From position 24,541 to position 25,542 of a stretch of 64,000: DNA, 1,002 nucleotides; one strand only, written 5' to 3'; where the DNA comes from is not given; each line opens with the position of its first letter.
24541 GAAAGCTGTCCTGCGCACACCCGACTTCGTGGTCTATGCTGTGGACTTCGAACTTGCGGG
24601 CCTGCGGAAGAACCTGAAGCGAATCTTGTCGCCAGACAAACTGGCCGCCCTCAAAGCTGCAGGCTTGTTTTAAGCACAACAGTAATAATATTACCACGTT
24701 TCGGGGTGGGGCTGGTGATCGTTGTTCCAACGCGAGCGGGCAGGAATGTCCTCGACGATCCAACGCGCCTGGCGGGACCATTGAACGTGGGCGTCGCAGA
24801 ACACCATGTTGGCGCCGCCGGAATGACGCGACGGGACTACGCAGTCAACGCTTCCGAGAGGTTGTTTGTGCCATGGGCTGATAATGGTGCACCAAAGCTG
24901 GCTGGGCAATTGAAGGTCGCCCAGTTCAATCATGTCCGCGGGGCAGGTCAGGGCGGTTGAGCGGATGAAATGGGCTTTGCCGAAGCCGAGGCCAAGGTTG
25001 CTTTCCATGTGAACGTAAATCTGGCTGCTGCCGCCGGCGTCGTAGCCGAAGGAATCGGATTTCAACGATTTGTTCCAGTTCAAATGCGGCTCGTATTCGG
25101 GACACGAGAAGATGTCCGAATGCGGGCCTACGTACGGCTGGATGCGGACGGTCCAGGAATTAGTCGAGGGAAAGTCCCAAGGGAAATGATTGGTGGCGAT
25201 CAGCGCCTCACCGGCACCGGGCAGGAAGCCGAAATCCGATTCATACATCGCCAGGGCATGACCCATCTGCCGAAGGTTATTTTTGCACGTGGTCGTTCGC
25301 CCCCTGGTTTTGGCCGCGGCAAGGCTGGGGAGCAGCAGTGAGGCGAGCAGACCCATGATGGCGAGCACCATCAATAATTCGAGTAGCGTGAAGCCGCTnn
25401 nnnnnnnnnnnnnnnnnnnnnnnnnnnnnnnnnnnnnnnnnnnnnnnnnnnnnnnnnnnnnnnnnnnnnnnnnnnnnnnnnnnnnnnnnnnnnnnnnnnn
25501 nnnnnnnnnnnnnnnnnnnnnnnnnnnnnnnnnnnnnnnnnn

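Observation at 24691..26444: ECF sigma factor translationally coupled to an anti-sigma-position protein whose distal half is a complete prepilin-type pseudopilin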

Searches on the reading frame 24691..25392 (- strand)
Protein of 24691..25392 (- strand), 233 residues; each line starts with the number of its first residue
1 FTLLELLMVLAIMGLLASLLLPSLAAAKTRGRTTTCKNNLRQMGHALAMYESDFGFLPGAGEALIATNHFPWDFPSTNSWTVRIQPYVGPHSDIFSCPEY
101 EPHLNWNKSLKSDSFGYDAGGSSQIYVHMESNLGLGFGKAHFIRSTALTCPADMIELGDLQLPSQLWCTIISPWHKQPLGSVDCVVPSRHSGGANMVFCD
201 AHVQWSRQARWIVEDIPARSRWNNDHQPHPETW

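Call 64: search_solved_structures(query=window:24691-25392:-, max_evalue=0.01, show_alignments=1)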
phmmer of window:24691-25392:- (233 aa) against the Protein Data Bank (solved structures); distinct sequences matched with E-value up to 0.01: 6.
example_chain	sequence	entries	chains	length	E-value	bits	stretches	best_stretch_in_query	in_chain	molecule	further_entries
9egp_A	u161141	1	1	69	9e-06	28.2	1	1-58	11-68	Geopilin domain 1 protein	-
2m7g_A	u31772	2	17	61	1.7e-05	27.3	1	1-51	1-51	Geopilin domain 1 protein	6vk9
5wda_A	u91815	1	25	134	2.5e-05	26.8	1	1-71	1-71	General secretion pathway protein G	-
6xxd_A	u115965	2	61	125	2.9e-05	26.6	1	1-65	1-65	PilA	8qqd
7tgg_A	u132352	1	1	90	5.5e-05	25.7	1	1-50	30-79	Geopilin domain 1 protein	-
8tj2_C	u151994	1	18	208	0.00058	22.3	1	1-48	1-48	Type IV major pilin protein PilA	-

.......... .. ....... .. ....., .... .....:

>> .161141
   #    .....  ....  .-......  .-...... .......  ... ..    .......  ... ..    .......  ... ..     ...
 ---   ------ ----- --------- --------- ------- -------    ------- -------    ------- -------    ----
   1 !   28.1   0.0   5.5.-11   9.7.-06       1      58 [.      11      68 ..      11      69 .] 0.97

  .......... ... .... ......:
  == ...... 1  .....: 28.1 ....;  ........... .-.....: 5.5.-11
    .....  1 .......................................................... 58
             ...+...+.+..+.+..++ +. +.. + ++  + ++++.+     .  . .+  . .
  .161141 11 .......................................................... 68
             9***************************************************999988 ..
